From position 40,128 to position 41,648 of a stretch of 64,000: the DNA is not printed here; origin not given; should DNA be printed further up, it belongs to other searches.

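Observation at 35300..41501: Three-gene surface locus: paralogous membrane-anchored FN3-like proteins flanking a 1418-aa acidic GNTG-repeat giant protein with HExxH motif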

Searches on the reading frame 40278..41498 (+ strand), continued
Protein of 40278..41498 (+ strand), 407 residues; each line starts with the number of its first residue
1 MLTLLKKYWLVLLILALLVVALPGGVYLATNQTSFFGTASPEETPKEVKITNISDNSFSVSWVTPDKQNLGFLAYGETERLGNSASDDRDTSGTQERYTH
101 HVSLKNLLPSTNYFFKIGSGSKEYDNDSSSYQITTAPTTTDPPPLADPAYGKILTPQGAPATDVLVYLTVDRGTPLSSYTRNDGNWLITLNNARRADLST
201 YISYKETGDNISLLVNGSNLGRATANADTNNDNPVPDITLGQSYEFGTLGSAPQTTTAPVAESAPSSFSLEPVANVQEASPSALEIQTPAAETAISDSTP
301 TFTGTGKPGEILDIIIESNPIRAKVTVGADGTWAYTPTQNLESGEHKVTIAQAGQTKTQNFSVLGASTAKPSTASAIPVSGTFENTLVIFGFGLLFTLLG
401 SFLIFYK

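Call 84: find_encoding_contigs(protein=P0061, flank=10000, max_places=1)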
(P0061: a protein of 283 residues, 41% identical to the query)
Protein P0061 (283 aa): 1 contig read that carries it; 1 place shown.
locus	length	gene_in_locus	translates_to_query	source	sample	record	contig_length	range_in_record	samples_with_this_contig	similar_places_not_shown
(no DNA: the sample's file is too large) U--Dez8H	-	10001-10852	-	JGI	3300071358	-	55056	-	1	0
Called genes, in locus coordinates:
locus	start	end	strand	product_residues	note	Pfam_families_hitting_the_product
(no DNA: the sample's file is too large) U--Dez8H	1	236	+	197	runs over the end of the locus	?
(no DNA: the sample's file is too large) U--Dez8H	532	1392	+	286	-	PF16656:Pur_ac_phosph_N (weak)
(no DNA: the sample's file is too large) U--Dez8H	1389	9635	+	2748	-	-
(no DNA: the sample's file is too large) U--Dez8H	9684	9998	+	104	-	-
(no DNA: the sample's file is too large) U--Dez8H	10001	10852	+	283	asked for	PF00041:fn3, PF16656:Pur_ac_phosph_N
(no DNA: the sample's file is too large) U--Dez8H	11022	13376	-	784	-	PF00912:Transgly, PF00905:Transpeptidase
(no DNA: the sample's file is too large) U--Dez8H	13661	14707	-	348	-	PF00150:Cellulase, PF02449:Glyco_hydro_42, PF00331:Glyco_hydro_10 (weak)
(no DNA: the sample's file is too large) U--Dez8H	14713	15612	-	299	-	PF00892:EamA (faint)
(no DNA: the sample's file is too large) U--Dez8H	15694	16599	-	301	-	-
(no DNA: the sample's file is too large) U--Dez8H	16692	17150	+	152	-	-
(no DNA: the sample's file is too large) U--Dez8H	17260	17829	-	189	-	-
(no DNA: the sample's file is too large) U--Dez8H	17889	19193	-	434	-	PF00232:Glyco_hydro_1, PF02449:Glyco_hydro_42 (weak), PF00232:Glyco_hydro_1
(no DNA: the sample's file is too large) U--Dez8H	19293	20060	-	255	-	PF02673:BacA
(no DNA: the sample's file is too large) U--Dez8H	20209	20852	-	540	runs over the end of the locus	PF13493:DUF4118, PF00989:PAS, PF08448:PAS_4, PF13426:PAS_9, PF08447:PAS_3, PF00512:HisKA, PF02518:HATPase_c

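Call 93: search_solved_structures(query=window:40278-41498:+, max_evalue=0.1)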
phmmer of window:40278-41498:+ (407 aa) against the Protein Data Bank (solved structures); distinct sequences matched with E-value up to 0.1: 11.
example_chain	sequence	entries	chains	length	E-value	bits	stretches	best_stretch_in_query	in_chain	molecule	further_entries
9p6s_C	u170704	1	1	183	0.0069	19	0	44-117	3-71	Fibronectin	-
4lxo_A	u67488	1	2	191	0.0076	18.9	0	44-164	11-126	Fibronectin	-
6xax_B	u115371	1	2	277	0.022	17.4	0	43-143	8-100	Fibronectin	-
4m6a_A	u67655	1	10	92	0.042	16.5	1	44-118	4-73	Tencon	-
2ee2_A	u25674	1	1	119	0.056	16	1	40-120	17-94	Contactin-1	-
1x5f_A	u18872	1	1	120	0.06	16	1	42-138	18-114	Neogenin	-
4lpt_A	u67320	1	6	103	0.06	16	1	44-117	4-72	TENCON variant P54CR4-31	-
3tes_A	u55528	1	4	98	0.067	15.8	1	44-119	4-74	Tencon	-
4lpw_A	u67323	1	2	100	0.08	15.5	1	44-117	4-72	TENCON variant A6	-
4lpx_A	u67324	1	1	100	0.087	15.4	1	44-117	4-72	TENCON variant D4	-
4lpy_A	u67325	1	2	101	0.093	15.3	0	44-117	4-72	TENCON variant G10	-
